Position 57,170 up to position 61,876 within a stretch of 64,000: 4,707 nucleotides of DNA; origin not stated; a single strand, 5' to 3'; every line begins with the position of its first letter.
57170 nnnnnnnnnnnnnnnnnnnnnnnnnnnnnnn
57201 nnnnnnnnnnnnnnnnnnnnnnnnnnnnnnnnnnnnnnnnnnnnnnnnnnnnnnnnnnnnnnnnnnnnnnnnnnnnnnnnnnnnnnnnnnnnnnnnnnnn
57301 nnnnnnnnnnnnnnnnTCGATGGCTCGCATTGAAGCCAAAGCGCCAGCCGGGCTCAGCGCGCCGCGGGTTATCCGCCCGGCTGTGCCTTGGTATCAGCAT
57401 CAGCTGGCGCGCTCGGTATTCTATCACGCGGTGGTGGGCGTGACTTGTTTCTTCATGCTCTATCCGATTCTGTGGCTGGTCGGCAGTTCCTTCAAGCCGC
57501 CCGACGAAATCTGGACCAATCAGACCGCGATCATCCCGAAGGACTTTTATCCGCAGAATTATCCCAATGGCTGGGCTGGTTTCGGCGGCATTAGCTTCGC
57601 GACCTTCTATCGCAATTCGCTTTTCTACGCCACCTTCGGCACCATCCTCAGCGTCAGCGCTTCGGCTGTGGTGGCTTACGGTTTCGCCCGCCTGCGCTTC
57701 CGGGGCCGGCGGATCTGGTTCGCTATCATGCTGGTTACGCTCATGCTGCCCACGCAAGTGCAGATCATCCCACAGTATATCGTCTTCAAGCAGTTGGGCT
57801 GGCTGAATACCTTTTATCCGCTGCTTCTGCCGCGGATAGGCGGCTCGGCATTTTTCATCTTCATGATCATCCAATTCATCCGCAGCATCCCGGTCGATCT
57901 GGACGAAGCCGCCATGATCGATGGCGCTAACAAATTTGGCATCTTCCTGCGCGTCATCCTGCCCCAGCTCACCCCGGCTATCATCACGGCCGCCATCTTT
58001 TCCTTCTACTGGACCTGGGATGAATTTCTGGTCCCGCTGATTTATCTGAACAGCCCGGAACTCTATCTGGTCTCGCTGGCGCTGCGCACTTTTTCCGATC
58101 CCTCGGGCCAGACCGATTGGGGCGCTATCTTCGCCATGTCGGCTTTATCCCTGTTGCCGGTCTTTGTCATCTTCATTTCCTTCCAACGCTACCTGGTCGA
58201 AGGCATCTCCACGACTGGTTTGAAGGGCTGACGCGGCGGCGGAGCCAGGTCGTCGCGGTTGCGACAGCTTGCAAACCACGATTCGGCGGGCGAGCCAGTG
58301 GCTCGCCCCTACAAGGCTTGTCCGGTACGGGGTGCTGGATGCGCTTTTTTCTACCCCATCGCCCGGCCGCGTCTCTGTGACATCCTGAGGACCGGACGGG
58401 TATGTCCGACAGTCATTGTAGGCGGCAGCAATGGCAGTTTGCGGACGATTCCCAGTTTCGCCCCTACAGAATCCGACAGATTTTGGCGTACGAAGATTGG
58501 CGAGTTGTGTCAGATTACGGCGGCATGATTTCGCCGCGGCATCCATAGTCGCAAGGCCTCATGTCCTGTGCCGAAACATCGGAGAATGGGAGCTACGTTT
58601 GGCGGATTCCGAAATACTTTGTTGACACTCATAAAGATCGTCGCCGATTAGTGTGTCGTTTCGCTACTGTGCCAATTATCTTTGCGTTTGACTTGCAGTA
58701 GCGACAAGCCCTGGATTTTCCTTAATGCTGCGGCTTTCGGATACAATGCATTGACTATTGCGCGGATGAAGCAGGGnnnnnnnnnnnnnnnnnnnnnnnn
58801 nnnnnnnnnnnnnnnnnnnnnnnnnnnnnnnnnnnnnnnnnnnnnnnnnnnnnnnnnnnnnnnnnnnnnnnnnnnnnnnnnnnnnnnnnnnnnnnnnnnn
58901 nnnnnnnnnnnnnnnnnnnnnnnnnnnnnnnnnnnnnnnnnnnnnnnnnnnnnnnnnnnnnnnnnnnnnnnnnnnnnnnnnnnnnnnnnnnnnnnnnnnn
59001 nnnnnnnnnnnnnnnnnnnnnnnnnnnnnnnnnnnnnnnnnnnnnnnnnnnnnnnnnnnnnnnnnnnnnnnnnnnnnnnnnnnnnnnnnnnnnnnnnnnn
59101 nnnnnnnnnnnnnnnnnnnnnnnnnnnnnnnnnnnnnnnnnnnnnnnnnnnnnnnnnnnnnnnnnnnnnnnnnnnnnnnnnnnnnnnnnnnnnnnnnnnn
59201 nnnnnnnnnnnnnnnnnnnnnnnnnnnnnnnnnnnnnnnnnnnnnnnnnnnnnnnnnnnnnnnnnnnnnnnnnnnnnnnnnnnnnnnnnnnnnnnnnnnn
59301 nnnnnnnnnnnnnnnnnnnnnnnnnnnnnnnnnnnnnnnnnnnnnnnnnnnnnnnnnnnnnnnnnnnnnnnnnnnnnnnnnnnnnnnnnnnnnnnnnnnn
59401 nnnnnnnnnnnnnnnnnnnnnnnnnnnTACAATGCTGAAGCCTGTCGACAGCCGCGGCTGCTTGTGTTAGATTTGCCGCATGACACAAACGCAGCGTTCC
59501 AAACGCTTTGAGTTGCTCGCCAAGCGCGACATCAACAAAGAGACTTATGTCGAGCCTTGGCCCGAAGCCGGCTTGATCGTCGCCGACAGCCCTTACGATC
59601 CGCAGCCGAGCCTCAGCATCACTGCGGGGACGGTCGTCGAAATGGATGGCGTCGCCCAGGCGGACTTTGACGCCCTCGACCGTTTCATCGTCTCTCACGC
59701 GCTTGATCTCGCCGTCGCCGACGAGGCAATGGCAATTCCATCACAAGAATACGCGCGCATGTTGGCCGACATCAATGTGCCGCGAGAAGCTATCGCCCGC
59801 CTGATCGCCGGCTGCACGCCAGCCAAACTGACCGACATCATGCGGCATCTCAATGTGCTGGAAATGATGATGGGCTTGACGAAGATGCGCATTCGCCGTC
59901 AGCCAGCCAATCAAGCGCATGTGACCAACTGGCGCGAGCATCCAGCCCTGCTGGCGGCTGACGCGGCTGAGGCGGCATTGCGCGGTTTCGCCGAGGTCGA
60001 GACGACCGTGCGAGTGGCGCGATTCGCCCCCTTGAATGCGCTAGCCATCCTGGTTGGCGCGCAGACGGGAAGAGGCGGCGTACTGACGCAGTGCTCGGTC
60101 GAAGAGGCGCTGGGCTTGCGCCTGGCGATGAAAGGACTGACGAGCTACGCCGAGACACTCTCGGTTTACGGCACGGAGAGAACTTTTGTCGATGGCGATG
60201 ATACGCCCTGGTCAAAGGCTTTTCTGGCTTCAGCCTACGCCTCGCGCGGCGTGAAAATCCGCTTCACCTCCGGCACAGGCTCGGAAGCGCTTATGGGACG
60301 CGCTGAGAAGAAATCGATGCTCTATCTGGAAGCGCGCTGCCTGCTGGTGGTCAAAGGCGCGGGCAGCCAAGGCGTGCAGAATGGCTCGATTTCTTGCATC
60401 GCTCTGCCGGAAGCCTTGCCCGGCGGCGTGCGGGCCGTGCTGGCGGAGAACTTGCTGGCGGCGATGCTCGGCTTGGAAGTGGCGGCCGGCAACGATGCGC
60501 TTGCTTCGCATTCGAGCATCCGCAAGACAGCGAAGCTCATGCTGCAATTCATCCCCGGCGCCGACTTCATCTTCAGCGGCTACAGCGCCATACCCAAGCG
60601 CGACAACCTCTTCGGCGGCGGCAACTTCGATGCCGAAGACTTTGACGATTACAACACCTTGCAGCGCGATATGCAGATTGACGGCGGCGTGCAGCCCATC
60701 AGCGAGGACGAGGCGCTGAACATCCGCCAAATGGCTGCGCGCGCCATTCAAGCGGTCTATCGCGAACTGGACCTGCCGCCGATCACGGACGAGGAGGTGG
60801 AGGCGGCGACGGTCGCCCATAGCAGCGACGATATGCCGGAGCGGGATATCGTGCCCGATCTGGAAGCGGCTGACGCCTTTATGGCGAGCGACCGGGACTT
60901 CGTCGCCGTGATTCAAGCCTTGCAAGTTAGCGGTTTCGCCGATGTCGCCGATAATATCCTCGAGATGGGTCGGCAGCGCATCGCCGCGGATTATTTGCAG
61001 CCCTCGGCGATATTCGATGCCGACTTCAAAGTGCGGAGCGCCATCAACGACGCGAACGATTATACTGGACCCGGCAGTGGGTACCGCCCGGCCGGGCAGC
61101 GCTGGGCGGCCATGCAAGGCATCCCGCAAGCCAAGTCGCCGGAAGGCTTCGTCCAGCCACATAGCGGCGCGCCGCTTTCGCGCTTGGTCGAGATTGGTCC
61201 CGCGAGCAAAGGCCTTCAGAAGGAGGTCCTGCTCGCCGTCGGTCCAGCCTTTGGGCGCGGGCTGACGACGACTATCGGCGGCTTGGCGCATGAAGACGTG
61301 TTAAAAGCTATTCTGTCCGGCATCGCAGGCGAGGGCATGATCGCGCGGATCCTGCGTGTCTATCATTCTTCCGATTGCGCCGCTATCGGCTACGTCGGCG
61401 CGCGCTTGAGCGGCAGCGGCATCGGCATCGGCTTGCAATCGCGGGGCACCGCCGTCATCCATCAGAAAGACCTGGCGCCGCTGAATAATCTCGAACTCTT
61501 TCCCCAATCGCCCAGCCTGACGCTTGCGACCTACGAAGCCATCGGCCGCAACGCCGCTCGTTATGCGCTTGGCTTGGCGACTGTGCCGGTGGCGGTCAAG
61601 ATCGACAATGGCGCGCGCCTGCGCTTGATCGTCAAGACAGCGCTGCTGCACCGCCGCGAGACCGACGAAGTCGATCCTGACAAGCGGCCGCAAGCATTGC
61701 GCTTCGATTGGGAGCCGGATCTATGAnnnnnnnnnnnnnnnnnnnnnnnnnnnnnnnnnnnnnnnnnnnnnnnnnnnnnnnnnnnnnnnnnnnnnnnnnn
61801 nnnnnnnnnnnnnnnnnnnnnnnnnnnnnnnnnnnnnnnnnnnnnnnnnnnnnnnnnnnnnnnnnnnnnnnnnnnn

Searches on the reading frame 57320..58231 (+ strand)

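Call 37: search_protein_families(library=pfam, proteins=[window:57320-58231:+], max_evalue=0.00001)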
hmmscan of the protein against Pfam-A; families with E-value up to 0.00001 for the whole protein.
window:57320-58231:+ (303 aa): 1 family
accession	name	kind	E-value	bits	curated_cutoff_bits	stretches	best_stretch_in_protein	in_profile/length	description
PF00528.27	BPD_transp_1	-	3.9e-19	69.5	26.4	1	118-296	8-182/184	Binding-protein-dependent transport system inner membrane component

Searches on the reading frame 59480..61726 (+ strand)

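Call 37: search_protein_families(library=pfam, proteins=[window:59480-61726:+], max_evalue=0.00001)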
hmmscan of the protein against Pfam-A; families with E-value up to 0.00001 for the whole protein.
window:59480-61726:+ (748 aa): 2 families
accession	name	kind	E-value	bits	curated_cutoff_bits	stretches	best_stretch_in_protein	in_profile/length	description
PF02286.21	Dehydratase_LU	-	4e-264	877.7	25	1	6-555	2-551/552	Dehydratase large subunit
PF02288.20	Dehydratase_MU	-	5.1e-26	91.1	27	1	589-698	2-106/110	Dehydratase medium subunit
